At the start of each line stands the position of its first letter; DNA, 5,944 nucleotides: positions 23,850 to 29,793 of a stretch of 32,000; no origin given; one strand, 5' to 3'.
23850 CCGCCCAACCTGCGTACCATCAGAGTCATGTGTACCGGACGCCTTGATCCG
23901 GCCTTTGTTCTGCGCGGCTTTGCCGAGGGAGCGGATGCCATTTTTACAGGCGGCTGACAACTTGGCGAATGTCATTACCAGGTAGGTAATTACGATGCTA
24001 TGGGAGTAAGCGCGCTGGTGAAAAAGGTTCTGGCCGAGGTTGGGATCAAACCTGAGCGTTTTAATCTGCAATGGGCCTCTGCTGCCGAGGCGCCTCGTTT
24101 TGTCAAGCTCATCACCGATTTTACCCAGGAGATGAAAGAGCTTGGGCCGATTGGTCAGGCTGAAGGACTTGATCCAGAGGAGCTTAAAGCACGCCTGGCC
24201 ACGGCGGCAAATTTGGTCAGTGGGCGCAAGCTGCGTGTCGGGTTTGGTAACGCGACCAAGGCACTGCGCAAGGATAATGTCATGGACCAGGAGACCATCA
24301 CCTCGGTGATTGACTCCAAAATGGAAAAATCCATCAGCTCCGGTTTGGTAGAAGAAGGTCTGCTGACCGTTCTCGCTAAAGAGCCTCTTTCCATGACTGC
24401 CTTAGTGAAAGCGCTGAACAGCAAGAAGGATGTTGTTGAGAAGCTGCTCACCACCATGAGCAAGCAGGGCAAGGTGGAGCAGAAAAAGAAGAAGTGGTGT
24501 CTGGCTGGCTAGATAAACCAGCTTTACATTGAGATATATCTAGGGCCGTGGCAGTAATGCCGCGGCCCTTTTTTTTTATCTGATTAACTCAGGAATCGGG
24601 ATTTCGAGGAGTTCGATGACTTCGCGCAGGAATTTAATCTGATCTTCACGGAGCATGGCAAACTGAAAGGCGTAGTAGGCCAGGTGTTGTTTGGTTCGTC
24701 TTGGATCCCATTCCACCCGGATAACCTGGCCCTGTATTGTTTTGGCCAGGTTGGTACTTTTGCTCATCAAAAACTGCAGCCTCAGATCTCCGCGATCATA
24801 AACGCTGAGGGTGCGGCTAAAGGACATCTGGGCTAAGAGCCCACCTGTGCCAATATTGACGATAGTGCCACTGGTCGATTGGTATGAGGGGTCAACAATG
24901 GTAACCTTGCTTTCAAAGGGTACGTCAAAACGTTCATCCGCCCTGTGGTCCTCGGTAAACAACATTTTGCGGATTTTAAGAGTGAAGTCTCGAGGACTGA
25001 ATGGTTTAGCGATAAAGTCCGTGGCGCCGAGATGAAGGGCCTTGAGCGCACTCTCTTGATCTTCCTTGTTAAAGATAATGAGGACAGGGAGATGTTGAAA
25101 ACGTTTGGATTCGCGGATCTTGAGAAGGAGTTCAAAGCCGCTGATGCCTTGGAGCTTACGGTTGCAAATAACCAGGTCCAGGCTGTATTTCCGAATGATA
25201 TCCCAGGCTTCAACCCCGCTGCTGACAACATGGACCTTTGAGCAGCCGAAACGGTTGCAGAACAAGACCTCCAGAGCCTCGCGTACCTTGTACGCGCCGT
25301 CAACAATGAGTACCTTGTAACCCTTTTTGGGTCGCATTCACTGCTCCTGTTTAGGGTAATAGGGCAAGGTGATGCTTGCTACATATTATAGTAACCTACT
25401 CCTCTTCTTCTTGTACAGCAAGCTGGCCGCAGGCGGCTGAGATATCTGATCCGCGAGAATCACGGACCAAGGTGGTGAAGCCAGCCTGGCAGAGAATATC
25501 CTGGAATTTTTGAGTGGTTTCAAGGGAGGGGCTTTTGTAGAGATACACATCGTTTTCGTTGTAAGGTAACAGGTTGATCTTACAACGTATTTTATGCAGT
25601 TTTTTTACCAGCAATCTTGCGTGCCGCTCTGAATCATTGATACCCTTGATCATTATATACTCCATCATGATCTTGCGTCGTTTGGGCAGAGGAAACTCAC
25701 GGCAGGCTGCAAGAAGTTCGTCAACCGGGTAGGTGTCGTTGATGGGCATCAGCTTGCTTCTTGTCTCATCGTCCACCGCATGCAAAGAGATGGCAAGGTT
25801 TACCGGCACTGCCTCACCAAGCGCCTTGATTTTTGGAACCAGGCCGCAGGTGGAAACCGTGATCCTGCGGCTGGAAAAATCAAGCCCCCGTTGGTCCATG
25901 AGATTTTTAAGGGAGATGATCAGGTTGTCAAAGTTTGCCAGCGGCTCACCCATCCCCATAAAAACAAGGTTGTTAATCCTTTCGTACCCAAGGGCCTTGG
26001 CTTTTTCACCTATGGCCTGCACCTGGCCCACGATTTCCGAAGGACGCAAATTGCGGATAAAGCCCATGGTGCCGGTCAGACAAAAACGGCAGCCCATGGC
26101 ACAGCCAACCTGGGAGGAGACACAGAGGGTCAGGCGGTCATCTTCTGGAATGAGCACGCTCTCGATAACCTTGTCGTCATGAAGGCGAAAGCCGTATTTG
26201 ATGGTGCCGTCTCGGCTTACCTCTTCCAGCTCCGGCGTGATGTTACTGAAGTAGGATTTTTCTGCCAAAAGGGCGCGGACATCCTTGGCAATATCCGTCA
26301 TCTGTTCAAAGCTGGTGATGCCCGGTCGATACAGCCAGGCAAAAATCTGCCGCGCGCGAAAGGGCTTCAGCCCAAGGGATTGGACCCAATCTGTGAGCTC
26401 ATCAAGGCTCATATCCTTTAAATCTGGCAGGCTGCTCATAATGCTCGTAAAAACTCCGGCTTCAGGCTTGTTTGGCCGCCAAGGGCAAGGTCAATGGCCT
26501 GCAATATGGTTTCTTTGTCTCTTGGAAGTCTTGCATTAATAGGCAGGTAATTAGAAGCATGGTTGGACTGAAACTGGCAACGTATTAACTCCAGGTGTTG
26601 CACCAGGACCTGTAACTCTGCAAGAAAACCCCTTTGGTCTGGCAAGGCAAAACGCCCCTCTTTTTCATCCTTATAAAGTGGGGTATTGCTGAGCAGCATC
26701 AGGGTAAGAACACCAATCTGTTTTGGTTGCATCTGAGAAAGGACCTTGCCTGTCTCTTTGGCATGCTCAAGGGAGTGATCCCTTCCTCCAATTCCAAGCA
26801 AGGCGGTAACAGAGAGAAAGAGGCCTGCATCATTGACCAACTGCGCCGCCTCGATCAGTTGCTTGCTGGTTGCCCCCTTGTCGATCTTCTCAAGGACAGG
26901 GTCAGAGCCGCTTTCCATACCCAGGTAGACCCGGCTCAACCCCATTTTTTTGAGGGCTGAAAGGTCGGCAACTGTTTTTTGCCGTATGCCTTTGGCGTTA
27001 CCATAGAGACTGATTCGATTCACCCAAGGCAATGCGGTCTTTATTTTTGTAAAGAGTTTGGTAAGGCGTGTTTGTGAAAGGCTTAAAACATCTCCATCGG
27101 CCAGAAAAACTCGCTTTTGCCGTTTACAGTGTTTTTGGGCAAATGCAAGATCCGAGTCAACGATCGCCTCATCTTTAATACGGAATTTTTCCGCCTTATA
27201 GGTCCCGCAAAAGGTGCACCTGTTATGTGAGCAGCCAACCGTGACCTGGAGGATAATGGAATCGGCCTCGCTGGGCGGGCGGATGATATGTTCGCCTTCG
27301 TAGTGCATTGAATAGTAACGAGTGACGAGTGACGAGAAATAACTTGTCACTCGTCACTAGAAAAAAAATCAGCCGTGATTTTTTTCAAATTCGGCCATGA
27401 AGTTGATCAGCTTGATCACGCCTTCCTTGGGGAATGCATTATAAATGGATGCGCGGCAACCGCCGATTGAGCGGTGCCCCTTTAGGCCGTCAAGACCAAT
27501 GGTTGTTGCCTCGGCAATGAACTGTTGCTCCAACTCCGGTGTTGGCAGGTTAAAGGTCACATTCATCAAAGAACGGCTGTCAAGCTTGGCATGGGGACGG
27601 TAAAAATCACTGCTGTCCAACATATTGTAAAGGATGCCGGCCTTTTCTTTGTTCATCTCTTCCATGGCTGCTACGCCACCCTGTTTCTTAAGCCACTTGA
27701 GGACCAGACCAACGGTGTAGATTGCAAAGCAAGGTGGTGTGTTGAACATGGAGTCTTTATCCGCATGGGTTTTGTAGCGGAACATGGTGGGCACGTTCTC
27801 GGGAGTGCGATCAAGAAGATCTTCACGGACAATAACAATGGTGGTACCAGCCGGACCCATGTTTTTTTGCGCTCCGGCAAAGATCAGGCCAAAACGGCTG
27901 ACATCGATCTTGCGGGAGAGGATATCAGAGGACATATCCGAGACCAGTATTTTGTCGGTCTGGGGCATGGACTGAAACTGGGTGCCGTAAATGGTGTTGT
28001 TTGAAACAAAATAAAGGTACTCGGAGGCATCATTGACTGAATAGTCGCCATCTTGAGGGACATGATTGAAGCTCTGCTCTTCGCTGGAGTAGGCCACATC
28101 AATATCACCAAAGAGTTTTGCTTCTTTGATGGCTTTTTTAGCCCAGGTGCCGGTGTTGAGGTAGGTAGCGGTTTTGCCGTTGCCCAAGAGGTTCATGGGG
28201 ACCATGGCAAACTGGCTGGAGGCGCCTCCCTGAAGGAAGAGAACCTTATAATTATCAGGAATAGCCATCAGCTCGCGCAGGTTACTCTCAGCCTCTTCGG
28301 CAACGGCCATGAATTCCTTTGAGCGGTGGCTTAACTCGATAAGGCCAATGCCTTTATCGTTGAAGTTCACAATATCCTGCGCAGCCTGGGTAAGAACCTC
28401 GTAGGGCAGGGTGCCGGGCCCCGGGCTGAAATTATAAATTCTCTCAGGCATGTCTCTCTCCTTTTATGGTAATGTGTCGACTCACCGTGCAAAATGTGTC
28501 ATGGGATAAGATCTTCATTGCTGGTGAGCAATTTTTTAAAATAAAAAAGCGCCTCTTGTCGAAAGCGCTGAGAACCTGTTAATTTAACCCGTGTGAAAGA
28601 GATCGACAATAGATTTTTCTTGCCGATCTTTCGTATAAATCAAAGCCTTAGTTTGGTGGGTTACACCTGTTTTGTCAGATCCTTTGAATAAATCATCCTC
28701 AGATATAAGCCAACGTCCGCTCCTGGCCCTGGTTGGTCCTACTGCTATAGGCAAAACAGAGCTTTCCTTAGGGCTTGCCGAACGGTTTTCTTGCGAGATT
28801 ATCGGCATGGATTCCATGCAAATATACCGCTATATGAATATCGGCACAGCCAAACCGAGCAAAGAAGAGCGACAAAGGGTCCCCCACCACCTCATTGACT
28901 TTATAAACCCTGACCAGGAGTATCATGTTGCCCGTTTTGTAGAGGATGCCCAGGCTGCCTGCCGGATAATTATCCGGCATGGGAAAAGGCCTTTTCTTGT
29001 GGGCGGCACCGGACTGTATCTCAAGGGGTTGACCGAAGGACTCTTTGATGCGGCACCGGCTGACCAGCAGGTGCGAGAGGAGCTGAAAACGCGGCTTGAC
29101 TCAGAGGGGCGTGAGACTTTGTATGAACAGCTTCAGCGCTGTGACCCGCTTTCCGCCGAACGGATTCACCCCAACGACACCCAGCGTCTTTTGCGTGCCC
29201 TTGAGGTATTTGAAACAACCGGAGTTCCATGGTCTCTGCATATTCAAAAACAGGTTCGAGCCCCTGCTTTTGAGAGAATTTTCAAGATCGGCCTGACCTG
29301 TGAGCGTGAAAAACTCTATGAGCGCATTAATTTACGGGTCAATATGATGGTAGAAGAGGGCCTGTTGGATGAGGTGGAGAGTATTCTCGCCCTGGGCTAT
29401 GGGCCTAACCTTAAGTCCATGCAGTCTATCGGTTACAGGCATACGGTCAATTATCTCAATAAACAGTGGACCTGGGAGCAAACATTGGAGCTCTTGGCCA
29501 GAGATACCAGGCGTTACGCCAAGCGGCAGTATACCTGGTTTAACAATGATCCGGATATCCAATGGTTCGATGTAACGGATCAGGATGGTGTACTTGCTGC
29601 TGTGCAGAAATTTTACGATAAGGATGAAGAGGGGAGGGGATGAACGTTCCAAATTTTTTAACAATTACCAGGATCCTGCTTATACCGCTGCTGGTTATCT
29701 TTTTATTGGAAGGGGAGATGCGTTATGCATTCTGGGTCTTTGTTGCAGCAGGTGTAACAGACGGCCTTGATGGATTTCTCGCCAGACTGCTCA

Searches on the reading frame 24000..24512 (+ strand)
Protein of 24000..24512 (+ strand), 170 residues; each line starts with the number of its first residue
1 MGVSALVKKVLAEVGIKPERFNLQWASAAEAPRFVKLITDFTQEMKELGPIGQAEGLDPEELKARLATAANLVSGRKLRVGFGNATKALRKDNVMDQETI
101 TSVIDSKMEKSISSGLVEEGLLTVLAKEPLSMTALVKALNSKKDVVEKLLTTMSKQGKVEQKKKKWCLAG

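Call 5: search_protein_families(library=pfam, proteins=[window:24000-24512:+], max_evalue=0.00001)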
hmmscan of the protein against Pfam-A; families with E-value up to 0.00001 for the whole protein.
window:24000-24512:+ (170 aa): 1 family
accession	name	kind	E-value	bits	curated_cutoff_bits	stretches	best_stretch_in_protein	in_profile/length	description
PF02662.21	FlpD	-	2.6e-09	37.6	22.3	1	5-49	79-123/123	Methyl-viologen-reducing hydrogenase, delta subunit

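Call 34: search_protein_families(library=ncbifam, proteins=[window:24000-24512:+], max_evalue=0.00001)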
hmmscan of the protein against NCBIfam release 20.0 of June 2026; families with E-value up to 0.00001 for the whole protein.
window:24000-24512:+ (170 aa): 2 families
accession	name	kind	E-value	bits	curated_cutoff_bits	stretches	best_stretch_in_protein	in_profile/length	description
NF040770.1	hetero_SS_HdrA2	exception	6.8e-08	31.1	1100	1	7-53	730-776/777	CoB-CoM heterodisulfide reductase HdrA2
NF045873.1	F420_non_VhuD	exception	3.7e-06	27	215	1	6-50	83-127/132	F420-non-reducing hydrogenase iron-sulfur subunit VhuD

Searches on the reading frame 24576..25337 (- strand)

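Call 5: search_protein_families(library=pfam, proteins=[window:24576-25337:-], max_evalue=0.00001)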
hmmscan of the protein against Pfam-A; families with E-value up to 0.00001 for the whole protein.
window:24576-25337:- (253 aa): 1 family
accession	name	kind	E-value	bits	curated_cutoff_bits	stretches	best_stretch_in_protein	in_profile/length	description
PF00072.30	Response_reg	-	2.5e-21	76.4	30.2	1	9-122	1-110/111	Response regulator receiver domain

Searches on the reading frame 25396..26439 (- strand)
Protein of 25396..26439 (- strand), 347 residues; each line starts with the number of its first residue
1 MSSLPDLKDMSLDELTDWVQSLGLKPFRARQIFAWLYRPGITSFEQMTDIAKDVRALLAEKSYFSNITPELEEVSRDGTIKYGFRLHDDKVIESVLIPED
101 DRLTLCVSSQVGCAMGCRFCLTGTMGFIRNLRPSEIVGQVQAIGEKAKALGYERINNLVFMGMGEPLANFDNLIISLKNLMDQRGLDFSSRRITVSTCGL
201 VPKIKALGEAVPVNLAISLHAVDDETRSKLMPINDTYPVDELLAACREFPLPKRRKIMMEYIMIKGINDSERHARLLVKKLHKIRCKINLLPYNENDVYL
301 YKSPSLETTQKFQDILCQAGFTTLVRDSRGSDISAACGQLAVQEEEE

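Call 5: search_protein_families(library=pfam, proteins=[window:25396-26439:-], max_evalue=0.00001)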
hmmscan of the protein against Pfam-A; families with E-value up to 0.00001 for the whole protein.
window:25396-26439:- (347 aa): 2 families
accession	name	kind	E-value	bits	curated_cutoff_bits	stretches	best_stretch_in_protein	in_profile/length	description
PF21016.3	RlmN_N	-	3.3e-18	65.6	24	1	6-61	2-57/60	Ribosomal RNA large subunit methyltransferase N-terminal domain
PF04055.27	Radical_SAM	-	4.2e-18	66.5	29.5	1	108-273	2-160/166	Radical SAM superfamily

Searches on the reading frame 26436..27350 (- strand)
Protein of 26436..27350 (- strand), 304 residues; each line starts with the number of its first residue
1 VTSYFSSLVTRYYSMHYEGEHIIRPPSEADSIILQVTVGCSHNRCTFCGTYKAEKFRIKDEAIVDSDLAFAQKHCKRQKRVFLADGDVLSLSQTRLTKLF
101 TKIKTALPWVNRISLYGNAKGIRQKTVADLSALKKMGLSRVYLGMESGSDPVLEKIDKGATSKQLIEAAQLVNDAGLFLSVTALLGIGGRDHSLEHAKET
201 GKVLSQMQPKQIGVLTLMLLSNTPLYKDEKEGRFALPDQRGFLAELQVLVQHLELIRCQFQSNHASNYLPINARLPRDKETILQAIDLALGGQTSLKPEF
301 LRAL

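Call 5: search_protein_families(library=pfam, proteins=[window:26436-27350:-], max_evalue=0.00001)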
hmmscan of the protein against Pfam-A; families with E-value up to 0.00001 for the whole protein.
window:26436-27350:- (304 aa): 1 family
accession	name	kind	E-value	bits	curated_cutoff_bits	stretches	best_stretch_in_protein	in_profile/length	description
PF04055.27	Radical_SAM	-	4.3e-15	56.7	29.5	1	35-196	2-161/166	Radical SAM superfamily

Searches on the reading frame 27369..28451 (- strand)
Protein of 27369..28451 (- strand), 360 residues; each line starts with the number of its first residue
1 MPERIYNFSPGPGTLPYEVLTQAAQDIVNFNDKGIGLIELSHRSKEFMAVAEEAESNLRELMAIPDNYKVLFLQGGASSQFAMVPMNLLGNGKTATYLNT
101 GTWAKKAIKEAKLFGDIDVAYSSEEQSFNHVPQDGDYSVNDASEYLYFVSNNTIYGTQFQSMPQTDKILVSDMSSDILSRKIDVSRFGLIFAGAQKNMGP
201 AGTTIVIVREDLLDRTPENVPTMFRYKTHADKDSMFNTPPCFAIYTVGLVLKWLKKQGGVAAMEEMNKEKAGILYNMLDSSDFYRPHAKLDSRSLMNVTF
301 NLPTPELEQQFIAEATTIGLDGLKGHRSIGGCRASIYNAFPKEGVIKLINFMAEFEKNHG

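Call 5: search_protein_families(library=pfam, proteins=[window:27369-28451:-], max_evalue=0.00001)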
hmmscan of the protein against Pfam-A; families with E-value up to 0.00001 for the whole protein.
window:27369-28451:- (360 aa): 1 family
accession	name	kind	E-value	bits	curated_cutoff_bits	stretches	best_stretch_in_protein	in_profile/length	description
PF00266.25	Aminotran_5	-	2.9e-46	158.6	21.5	1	5-347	1-370/371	Aminotransferase class-V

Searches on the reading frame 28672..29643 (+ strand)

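Call 5: search_protein_families(library=pfam, proteins=[window:28672-29643:+], max_evalue=0.00001)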
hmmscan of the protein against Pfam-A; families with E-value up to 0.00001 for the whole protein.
window:28672-29643:+ (323 aa): 2 families
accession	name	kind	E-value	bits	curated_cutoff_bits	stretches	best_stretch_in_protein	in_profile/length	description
PF01715.23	IPPT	-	1.7e-89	300.1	23.6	1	50-293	1-243/243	IPP transferase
PF01745.22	IPT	-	3e-08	33.8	20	1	19-69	5-55/233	Isopentenyl transferase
